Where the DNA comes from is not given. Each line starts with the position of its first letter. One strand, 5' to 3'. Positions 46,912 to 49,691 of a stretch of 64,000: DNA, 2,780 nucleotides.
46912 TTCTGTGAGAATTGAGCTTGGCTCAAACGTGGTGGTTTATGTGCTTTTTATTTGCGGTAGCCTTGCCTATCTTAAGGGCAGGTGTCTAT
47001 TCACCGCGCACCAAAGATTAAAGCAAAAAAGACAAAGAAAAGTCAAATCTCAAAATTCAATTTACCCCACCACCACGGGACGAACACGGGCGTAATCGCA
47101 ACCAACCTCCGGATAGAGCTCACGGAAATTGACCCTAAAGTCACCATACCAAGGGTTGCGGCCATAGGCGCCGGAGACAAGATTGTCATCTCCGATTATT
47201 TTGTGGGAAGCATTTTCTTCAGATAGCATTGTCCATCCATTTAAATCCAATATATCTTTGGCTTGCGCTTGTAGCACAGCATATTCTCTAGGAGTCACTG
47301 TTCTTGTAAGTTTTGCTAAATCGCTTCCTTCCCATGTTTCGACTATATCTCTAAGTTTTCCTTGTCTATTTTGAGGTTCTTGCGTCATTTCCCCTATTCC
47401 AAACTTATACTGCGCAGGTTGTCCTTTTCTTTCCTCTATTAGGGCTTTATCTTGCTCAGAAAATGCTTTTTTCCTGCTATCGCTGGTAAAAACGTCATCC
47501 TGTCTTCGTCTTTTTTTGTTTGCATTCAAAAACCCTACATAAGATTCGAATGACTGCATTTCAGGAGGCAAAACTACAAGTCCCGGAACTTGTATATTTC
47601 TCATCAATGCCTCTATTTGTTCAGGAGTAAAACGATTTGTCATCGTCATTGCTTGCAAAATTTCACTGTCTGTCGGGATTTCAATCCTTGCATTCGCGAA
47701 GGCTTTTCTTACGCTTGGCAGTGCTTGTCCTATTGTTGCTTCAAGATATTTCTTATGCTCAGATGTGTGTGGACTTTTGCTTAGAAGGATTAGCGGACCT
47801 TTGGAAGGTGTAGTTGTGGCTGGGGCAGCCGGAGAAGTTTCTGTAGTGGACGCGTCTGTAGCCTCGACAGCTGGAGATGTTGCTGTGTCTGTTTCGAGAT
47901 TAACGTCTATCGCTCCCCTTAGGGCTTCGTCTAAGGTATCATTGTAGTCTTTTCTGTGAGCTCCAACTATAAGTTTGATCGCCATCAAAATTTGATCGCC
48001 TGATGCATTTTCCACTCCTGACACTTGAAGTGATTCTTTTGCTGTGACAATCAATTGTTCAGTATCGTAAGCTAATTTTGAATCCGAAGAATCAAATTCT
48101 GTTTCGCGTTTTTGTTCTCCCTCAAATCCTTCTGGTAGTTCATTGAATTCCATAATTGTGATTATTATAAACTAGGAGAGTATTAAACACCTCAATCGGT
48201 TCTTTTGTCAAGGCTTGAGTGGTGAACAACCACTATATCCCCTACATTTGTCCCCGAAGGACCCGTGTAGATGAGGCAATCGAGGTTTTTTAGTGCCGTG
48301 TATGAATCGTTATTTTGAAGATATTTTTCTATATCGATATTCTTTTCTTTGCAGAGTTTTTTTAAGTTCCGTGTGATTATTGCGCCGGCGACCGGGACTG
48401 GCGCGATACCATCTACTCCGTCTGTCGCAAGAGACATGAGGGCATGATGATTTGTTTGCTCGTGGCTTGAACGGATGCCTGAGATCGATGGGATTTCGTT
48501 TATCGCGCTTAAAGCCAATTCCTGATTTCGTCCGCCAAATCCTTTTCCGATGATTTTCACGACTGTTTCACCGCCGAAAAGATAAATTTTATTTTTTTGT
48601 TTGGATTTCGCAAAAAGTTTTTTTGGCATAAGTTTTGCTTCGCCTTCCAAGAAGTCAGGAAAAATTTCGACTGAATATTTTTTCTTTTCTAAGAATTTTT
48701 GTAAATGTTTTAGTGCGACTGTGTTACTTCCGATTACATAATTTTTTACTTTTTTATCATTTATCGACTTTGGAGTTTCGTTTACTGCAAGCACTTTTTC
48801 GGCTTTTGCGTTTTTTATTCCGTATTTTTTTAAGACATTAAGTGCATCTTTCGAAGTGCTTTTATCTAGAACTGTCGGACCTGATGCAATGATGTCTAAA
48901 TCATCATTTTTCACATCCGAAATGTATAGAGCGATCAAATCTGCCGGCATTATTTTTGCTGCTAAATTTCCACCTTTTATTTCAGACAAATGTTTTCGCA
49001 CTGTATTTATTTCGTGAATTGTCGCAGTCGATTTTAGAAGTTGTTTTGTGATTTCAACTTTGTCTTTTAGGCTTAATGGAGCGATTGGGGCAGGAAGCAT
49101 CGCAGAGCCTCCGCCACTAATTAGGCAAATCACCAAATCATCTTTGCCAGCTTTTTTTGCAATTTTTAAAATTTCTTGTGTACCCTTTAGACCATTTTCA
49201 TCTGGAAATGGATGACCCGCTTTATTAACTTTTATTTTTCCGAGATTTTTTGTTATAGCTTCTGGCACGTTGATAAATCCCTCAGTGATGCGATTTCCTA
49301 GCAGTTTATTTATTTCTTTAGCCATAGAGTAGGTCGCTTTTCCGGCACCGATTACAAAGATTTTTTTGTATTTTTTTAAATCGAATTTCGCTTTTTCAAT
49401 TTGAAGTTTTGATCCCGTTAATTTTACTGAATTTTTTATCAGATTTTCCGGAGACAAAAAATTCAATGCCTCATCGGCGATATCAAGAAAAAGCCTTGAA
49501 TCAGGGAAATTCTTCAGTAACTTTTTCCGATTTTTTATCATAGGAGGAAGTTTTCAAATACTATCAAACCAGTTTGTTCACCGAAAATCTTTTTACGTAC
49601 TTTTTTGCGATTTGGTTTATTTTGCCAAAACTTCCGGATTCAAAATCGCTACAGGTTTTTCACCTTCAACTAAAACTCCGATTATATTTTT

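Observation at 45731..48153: DGR-type reverse transcriptase locus with atypical layout and no visible TR/VR pair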

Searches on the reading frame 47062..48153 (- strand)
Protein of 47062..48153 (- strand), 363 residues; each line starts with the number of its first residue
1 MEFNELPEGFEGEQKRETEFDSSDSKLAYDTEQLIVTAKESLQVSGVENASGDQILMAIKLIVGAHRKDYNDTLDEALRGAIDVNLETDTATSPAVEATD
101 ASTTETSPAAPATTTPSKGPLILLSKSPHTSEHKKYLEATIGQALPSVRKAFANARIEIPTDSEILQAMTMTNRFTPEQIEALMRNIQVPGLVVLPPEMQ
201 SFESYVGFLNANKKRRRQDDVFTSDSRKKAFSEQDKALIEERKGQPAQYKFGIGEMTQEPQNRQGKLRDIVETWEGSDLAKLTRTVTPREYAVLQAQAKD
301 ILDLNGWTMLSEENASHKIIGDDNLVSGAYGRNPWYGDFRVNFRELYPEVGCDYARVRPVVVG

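Call 3: search_protein_families(library=pfam, proteins=[window:47062-48153:-], max_evalue=0.1)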
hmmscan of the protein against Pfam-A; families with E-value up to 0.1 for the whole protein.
window:47062-48153:- (363 aa): 0 families

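Call 8: search_protein_families(library=padloc, proteins=[window:47062-48153:-], max_evalue=0.1)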
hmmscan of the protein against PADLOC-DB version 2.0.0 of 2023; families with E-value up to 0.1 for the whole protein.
window:47062-48153:- (363 aa): 1 family
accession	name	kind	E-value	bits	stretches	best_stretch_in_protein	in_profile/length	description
PDLC00653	ZorF3|ZorF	-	0.02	12.9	1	83-166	101-182/281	DUF2894 domain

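Call 9: search_protein_families(library=ncbifam, proteins=[window:47062-48153:-], max_evalue=0.1)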
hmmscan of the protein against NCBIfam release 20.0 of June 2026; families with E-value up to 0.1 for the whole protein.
window:47062-48153:- (363 aa): 0 families

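Call 25: find_homologous_proteins(query=window:47062-48153:-, max_evalue=0.00001)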
Query window:47062-48153:- (363 aa): 14 proteins with E <= 0.00001 among 8000 candidates.
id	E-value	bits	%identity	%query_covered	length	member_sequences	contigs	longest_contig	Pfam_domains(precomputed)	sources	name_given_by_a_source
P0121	2.7e-237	804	100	100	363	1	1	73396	-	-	-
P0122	2.3e-126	440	78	77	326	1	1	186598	-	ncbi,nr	ncbi:MAG: hypothetical protein Q8P62_01860 [Candidatus Peregrinibacteria bacterium]|nr:hypothetical 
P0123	3.2e-124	433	73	79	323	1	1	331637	-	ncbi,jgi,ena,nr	ncbi:hypothetical protein M0P48_00245 [Candidatus Gracilibacteria bacterium]|nr:hypothetical protein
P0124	2.9e-106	374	65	76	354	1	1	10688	-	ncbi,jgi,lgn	ncbi:MAG: hypothetical protein WC651_04800 [Candidatus Gracilibacteria bacterium]|jgi:hypothetical p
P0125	7.0e-85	303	54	79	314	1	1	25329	-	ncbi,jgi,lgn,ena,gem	ncbi:MAG: hypothetical protein WC604_02065 [Candidatus Gracilibacteria bacterium]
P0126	7.4e-83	297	53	79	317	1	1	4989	-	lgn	-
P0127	2.0e-78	282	51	79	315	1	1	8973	-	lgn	-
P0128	6.1e-78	281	56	67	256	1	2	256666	-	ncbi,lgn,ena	-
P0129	3.1e-75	272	51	72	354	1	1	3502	-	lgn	-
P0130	5.6e-63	231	52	67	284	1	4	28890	-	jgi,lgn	-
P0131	2.3e-50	190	39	87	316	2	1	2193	-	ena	-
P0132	7.6e-50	188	42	76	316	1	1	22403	-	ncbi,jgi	ncbi:MAG: hypothetical protein WC285_01855 [Candidatus Gracilibacteria bacterium]|jgi:hypothetical p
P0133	6.9e-7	47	40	39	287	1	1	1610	PF14066.12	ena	-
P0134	9.6e-6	43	67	11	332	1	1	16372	-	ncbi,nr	ncbi:hypothetical protein HZA39_01360 [Candidatus Peregrinibacteria bacterium]|nr:hypothetical prote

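Call 42: predict_structure(alignment_id=A1)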
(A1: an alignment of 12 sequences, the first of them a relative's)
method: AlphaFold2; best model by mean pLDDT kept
length: 363 residues; sequences in the alignment: 12
mean_pLDDT: 58.1   pTM: 0.46
mean pLDDT of the five models: 58.1, 51.3, 51.2, 47.3, 43.8
residues with pLDDT >= 90: 0; 70-90: 144; 50-70: 77; < 50: 142
segments of 3 or more residues with pLDDT < 50: 1-27, 89-125, 259-265, 270-282, 302-306, 313-363
pLDDT, mean of each block of 10 residues (from residue 1): 33 33 45 80 68 79 61 73 61 32 33 31 55 86 83 82 78 72 72 74 77 72 66 72 68 64 49 45 59 70 52 42 35 35 36 30 24
secondary structure, 60 per line:
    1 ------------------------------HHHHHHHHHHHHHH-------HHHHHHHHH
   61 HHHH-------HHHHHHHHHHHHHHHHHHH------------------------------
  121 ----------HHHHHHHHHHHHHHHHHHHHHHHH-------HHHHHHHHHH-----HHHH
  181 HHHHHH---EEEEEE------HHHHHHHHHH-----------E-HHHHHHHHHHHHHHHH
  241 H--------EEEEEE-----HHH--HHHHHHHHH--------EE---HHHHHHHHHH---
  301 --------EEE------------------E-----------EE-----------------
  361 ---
elements in order: H31-44 H52-64 H72-90 H131-154 H162-171 H177-186 E190-195 H202-211 H225-241 E250-255 H266-274 H288-297 E309-311

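Call 44: search_solved_structures(query=A1, max_evalue=10)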
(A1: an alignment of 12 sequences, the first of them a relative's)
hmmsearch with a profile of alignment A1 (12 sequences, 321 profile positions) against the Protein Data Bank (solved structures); distinct sequences matched with E-value up to 10: 2.
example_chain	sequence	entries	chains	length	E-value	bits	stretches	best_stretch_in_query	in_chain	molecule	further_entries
3r2c_J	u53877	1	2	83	0.5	12.8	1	91-150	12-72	30S ribosomal protein S10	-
3r2d_J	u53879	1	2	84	0.51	12.7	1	91-150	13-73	30S ribosomal protein S10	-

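Call 45: fold_search(model_id=the predicted structure, library=pdb)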
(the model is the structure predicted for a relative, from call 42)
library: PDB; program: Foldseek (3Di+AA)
matches with E <= 10: 50; with E <= 0.001: 0
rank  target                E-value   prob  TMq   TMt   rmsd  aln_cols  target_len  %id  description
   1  6o9y                  2.3e+00  0.03  0.11  0.08  15.8       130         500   11  Structure of human PARG complexed with JA2-8 (released 2019-12-25)
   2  4na6_B                2.3e+00  0.03  0.10  0.08  15.9       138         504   12  Crystal structure of mouse poly(ADP-ribose) glycohydrolase (PARG) catalytic domain mutant E749N (released 2014-01-29)
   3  7xe0_B                2.3e+00  0.02  0.10  0.10  17.0       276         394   12  Cryo-EM structure of plant NLR Sr35 resistosome (released 2022-09-28)
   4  6oa0                  2.8e+00  0.02  0.10  0.08  15.9       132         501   12  Structure of human PARG complexed with JA2-9 (released 2019-12-25)
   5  6o9x                  3.1e+00  0.03  0.12  0.09  15.2       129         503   10  Structure of human PARG complexed with JA2-4 (released 2019-12-25)
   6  2oxl_A                3.3e+00  0.23  0.12  0.47   5.3        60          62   13  Structure and Function of the E. coli Protein YmgB: a Protein Critical for Biofilm Formation and Acid Resistance (released 2007-10-30)
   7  4n9z_A                3.5e+00  0.02  0.11  0.08  15.9       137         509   11  Crystal structure of mouse poly(ADP-ribose) glycohydrolase (PARG) catalytic domain mutant E749Q (released 2014-01-29)
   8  3uek                  3.5e+00  0.02  0.10  0.08  15.9       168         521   12  Crystal structure of the catalytic domain of rat poly (ADP-ribose) glycohydrolase (released 2012-05-23)
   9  6oal                  3.7e+00  0.04  0.12  0.10  15.5       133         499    9  Structure of human PARG complexed with JA2120 (released 2020-03-18)
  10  4na4_A                4.1e+00  0.02  0.11  0.08  16.0       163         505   12  Crystal structure of mouse poly(ADP-ribose) glycohydrolase (PARG) catalytic domain with ADP-HPD (released 2014-01-29)
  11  4l2h                  4.3e+00  0.02  0.11  0.10  19.6       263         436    9  Structure of a catalytically inactive PARG in complex with a poly-ADP-ribose fragment (released 2013-07-24)
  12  4vhb_A                4.6e+00  0.11  0.09  0.23   7.9        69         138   19  THIOCYANATE ADDUCT OF THE BACTERIAL HEMOGLOBIN FROM VITREOSCILLA SP. (released 1999-08-31)
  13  7kg0                  4.6e+00  0.03  0.12  0.10  15.8       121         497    8  Structure of human PARG complexed with PARG-131 (released 2021-03-10)
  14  7kg6                  4.9e+00  0.02  0.12  0.09  15.4       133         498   10  Structure of human PARG complexed with PARG-322 (released 2021-03-10)
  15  7kg7                  4.9e+00  0.02  0.12  0.09  15.4       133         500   10  Structure of human PARG complexed with PARG-292 (released 2021-03-10)
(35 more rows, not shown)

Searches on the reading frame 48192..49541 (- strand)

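Call 3: search_protein_families(library=pfam, proteins=[window:48192-49541:-], max_evalue=0.1)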
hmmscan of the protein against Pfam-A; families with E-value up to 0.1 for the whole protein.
window:48192-49541:- (449 aa): 2 families
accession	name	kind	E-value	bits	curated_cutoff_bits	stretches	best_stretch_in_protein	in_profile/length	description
PF13660.11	DUF4147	-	2.5e-79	266.5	23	1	19-251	3-230/234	Domain of unknown function (DUF4147)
PF05161.18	MOFRL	-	1.3e-28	99.7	28.3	1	320-435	3-106/106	MOFRL family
